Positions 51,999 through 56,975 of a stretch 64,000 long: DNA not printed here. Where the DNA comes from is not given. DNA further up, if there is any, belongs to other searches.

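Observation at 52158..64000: Type VIIb secretion locus in which essC is detached from the usual membrane-component genes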

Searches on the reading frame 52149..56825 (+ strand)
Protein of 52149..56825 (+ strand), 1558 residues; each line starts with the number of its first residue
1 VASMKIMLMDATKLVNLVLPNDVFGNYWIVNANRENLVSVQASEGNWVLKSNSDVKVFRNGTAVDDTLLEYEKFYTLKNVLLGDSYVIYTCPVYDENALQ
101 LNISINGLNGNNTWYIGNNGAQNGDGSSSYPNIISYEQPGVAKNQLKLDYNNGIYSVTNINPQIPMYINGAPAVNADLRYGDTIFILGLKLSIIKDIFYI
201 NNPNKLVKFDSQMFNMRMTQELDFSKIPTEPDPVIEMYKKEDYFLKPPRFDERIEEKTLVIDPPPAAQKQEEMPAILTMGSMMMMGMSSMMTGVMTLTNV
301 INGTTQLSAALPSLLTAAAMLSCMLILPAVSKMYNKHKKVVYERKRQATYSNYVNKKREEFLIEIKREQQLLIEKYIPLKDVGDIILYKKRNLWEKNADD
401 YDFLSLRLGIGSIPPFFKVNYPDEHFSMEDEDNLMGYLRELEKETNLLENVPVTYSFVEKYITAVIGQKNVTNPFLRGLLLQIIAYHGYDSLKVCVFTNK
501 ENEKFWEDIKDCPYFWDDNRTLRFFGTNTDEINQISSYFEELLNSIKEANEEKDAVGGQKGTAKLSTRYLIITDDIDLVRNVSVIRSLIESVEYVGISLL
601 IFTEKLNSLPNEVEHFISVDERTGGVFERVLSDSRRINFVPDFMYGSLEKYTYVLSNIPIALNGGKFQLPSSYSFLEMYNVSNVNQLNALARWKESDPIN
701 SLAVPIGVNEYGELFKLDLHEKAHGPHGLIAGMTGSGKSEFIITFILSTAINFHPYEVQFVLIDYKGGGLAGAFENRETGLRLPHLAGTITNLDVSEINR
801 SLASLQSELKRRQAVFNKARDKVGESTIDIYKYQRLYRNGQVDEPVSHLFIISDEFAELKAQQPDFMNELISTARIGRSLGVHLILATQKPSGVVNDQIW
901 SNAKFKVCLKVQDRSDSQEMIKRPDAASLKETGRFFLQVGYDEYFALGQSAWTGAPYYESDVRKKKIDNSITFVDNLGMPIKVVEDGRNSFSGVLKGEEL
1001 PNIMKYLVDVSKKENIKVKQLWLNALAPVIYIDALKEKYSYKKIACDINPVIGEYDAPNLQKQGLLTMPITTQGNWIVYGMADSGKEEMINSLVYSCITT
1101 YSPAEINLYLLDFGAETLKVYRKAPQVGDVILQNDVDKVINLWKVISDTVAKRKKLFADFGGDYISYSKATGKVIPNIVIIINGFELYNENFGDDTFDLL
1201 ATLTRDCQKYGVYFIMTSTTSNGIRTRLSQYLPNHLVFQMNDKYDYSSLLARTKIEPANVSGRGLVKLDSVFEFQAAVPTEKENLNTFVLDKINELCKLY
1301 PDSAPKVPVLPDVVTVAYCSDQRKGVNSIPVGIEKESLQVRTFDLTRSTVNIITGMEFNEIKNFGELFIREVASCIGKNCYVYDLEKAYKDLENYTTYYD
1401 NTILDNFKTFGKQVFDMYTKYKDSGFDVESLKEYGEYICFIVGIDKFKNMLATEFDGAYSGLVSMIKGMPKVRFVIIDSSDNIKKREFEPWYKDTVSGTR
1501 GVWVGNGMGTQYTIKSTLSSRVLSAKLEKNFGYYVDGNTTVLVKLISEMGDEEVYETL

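Call 8: search_protein_families(library=pfam, proteins=[window:52149-56825:+], max_evalue=0.1)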
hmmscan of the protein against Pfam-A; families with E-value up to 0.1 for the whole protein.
window:52149-56825:+ (1558 aa): 3 families
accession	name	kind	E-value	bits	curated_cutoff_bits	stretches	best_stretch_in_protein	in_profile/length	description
PF01580.24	FtsK_SpoIIIE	-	4.9e-45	154.1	24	2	700-892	16-220/221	FtsK/SpoIIIE family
PF12696.13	TraG-D_C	-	0.028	14.8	22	1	849-919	2-74/126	TraM recognition site of TraD and TraG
PF13555.12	AAA_29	-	0.08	13.1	27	0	724-746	22-45/61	P-loop containing region of AAA domain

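Call 10: search_protein_families(library=ncbifam, proteins=[window:52149-56825:+], max_evalue=0.1)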
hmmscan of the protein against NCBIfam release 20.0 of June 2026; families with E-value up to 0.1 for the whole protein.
window:52149-56825:+ (1558 aa): 8 families
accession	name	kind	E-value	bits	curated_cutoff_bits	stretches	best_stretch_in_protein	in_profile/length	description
TIGR03928.1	T7_EssCb_Firm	equivalog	6.7e-291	968.2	778.4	1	243-1545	5-1294/1296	type VII secretion protein EssC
TIGR03924.1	T7SS_EccC_a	equivalog_domain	8.9e-100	335.3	509.15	2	261-943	1-660/673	type VII secretion protein EccCa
TIGR03925.1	T7SS_EccC_b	equivalog_domain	1.6e-65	221.4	346.55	2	1003-1355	2-368/564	type VII secretion protein EccCb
NF007615.0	PRK10263.1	equivalog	3e-13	48.4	1566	1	701-934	989-1229/1355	DNA translocase FtsK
NF040937.1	HerA_Thermprot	equivalog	0.00021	19.8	800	1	873-925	377-428/487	DNA double-strand break repair helicase HerA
NF041017.1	DNA_import_CedB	equivalog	0.0005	18.8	700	1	721-803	271-350/590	DNA import protein CedB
NF040819.1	helicase_HerA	equivalog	0.057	11.9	970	0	850-923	405-479/561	DNA double-strand break repair helicase HerA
NF041214.1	plasmid_TraB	equivalog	0.098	11.1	800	0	718-744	241-267/639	plasmid transfer protein TraB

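Call 16: find_homologous_proteins(query=window:52149-56825:+, max_evalue=1e-30)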
Query window:52149-56825:+ (1558 aa): 412 proteins with E <= 1e-30 among 8000 candidates; the best 120 are listed.
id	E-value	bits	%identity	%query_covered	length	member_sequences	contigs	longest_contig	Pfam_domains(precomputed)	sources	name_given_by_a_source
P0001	0.0e+0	3372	94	100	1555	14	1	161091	PF01580.25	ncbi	-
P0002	0.0e+0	3195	88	99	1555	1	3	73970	PF01580.25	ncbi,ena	-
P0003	0.0e+0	3175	87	100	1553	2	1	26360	PF01580.25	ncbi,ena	-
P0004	0.0e+0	3160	87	100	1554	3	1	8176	PF01580.25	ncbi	-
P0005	0.0e+0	3038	83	100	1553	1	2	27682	PF01580.25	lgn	-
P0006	0.0e+0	3025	83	100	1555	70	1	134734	PF01580.25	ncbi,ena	-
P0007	0.0e+0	2997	82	100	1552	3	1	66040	PF01580.25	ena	-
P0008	0.0e+0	2995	82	99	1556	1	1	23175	PF01580.25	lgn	-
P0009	0.0e+0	2994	82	99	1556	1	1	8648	PF01580.25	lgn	-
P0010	0.0e+0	2992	82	99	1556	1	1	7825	PF01580.25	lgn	-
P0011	0.0e+0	2990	81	100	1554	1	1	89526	PF01580.25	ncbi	-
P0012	0.0e+0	2984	81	100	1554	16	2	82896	PF01580.25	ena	-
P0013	0.0e+0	2983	81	100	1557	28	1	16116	PF01580.25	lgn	-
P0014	0.0e+0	2977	81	100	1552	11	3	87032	PF01580.25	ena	-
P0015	0.0e+0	2976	81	100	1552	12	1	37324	PF01580.25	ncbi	-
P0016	0.0e+0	2965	81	99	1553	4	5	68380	PF01580.25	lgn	-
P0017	0.0e+0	2956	80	100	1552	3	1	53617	PF01580.25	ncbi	-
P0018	0.0e+0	2933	81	100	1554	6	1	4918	PF01580.25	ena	-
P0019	0.0e+0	2908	79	100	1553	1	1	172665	PF01580.25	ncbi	-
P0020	0.0e+0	2903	80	100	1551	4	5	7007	PF01580.25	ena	-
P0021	0.0e+0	2894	79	100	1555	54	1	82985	PF01580.25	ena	-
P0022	0.0e+0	2887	79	100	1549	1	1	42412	PF01580.25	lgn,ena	-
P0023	0.0e+0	2886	79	100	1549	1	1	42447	PF01580.25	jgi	-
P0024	0.0e+0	2873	79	100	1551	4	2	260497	PF01580.25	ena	-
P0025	0.0e+0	2841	78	100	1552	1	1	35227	PF01580.25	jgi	-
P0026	0.0e+0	2820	77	99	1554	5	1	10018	PF01580.25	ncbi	-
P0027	0.0e+0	2817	78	100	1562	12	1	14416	PF01580.25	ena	-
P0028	0.0e+0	2814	77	100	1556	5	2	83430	PF01580.25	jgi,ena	-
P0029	0.0e+0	2788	76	100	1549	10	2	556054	PF01580.25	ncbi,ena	-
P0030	0.0e+0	2760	75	100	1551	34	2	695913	PF01580.25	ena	-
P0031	0.0e+0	2722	75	100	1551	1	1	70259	PF01580.25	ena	-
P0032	0.0e+0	2704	74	100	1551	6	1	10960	PF01580.25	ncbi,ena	-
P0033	0.0e+0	2665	73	100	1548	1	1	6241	PF01580.25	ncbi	-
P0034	0.0e+0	2634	73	100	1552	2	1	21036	PF01580.25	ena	-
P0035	0.0e+0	2625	71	100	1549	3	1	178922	PF01580.25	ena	-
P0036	0.0e+0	2621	71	100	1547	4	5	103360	PF01580.25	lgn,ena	-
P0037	0.0e+0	2609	71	100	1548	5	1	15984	PF01580.25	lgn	-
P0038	0.0e+0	2592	71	100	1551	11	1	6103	PF01580.25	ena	-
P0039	0.0e+0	2589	71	100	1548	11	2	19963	PF01580.25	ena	-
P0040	0.0e+0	2588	71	100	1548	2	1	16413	PF01580.25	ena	-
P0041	0.0e+0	2585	70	100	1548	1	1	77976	PF01580.25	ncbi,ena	ncbi:MAG: type VII secretion protein EssC [Candidatus Coprovivens sp.]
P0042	0.0e+0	2585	70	100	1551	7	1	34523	PF01580.25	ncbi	-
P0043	0.0e+0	2584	71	99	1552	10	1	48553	PF01580.25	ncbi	-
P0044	0.0e+0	2583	71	100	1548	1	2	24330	PF01580.25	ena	-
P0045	0.0e+0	2583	70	100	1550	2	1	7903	PF01580.25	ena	-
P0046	0.0e+0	2581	70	100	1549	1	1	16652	PF01580.25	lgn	-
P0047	0.0e+0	2581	71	100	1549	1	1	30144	PF01580.25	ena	-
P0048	0.0e+0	2577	71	100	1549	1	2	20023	PF01580.25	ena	-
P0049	0.0e+0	2575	69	100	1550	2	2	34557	PF01580.25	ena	-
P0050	0.0e+0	2574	71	100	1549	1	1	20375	PF01580.25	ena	-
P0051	0.0e+0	2573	70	100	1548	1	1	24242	PF01580.25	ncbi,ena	-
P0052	0.0e+0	2571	70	100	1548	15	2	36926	PF01580.25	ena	-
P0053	0.0e+0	2569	70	99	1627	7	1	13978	PF01580.25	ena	-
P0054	0.0e+0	2563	70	99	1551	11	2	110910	PF01580.25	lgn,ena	-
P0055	0.0e+0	2549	70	100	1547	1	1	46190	PF01580.25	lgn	-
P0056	0.0e+0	2544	70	100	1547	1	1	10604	PF01580.25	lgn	-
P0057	0.0e+0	2539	70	100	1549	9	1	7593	PF01580.25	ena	-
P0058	0.0e+0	2533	70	100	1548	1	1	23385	PF01580.25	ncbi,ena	-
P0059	0.0e+0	2527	69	100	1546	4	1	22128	PF01580.25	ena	-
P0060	0.0e+0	2525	70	100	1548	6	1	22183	PF01580.25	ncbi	-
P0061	0.0e+0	2451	70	96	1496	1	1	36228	PF01580.25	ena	-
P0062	0.0e+0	2441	78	85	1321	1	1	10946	PF01580.25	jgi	jgi:S-DNA-T family DNA segregation ATPase FtsK/SpoIIIE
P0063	0.0e+0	2415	66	100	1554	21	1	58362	PF01580.25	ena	-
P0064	0.0e+0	2363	72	89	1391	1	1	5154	PF01580.25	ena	-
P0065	0.0e+0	2278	63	100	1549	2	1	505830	PF01580.25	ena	-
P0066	0.0e+0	1759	51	100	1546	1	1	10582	PF01580.25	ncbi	-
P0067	0.0e+0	1747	50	100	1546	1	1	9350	PF01580.25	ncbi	-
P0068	0.0e+0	1726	49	100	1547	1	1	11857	PF13555.13,PF01580.25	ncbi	-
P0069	0.0e+0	1639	48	99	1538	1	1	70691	PF01580.25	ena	-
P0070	0.0e+0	1626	48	99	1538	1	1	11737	PF01580.25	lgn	-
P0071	0.0e+0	1624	48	99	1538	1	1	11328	PF01580.25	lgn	-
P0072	0.0e+0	1608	47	99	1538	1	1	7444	PF01580.25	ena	-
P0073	0.0e+0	1608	47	100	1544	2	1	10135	PF00498.32,PF01580.25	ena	-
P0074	0.0e+0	1607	47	99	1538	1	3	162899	PF01580.25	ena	-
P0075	0.0e+0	1601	48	99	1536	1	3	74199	PF01580.25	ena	-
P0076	0.0e+0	1598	48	99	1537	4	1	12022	PF01580.25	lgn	-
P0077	0.0e+0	1592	47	99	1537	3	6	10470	PF01580.25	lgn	-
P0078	0.0e+0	1586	48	100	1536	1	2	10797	PF01580.25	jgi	-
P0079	0.0e+0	1567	47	100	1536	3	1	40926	PF01580.25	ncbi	-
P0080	0.0e+0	1565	46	99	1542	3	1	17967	PF01580.25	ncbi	-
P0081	0.0e+0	1560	47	99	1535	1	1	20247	PF01580.25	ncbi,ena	-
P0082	0.0e+0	1555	47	99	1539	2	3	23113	PF01580.25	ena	-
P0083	0.0e+0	1547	46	99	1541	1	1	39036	PF00498.32,PF01580.25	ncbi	-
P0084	0.0e+0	1482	45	99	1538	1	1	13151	PF01580.25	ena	-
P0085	0.0e+0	1480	45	99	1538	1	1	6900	PF01580.25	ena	-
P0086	0.0e+0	1474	44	99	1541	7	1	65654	PF01580.25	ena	-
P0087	0.0e+0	1468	45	99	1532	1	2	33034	PF00498.32,PF01580.25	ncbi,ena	-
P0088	0.0e+0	1465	45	99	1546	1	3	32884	PF01580.25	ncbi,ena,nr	ncbi:MAG: type VII secretion protein EssC [Bacilli bacterium]|nr:type VII secretion protein EssC [Ba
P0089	0.0e+0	1460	44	99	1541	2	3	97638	PF00498.32,PF01580.25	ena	-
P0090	0.0e+0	1460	44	100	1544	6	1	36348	PF01580.25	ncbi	-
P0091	0.0e+0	1457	44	99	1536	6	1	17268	PF01580.25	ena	-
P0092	0.0e+0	1448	45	99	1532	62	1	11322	PF00498.32,PF16697.11,PF01580.25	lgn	-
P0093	0.0e+0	1447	45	99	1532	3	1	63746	PF00498.32,PF01580.25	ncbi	-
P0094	0.0e+0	1447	43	100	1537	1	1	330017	PF01580.25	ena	-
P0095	0.0e+0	1447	44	99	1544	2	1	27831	PF00498.32,PF01580.25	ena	-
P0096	0.0e+0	1446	44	99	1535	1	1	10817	PF00498.32,PF01580.25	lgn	-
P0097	0.0e+0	1444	45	99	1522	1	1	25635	PF00498.32,PF16697.11,PF01580.25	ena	-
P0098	0.0e+0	1440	44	99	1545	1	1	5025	PF01580.25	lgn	-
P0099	0.0e+0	1438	44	99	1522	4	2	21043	PF00498.32,PF16697.11,PF01580.25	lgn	-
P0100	0.0e+0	1435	45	99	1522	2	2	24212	PF00498.32,PF16697.11,PF01580.25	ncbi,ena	-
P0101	0.0e+0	1434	44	99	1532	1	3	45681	PF01580.25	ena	-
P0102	0.0e+0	1434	44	99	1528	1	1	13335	PF00498.32,PF16697.11,PF01580.25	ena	-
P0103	0.0e+0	1434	44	99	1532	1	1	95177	PF13555.13,PF01580.25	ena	-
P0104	0.0e+0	1433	44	99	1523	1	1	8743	PF00498.32,PF16697.11,PF01580.25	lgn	-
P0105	0.0e+0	1432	44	99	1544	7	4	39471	PF01580.25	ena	-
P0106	0.0e+0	1432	44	99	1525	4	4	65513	PF00498.32,PF16697.11,PF01580.25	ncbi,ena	-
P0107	0.0e+0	1432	44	99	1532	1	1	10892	PF00498.32,PF01580.25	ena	-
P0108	0.0e+0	1431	45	99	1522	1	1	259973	PF00498.32,PF16697.11,PF01580.25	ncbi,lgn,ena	-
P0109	0.0e+0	1431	45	99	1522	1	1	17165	PF00498.32,PF16697.11,PF01580.25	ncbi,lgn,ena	-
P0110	0.0e+0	1430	45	99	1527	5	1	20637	PF00498.32,PF01580.25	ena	-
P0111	0.0e+0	1429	45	99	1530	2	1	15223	PF00498.32,PF16697.11,PF01580.25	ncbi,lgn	-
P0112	0.0e+0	1429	44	99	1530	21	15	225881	PF00498.32,PF01580.25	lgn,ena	-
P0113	0.0e+0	1429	45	99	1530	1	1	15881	PF00498.32,PF16697.11,PF01580.25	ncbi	-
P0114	0.0e+0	1428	45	99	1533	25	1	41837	PF00498.32,PF01580.25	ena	-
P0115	0.0e+0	1428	45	99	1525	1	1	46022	PF00498.32,PF01580.25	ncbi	-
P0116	0.0e+0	1425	43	99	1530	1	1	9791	PF00498.32,PF01580.25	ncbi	-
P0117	0.0e+0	1424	45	99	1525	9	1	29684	PF00498.32,PF16697.11,PF01580.25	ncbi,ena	-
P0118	0.0e+0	1422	44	99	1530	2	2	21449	PF00498.32,PF16697.11,PF01580.25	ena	-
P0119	0.0e+0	1421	44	99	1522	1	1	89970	PF00498.32,PF01580.25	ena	-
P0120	0.0e+0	1421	43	100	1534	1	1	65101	PF00498.32,PF16697.11,PF01580.25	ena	-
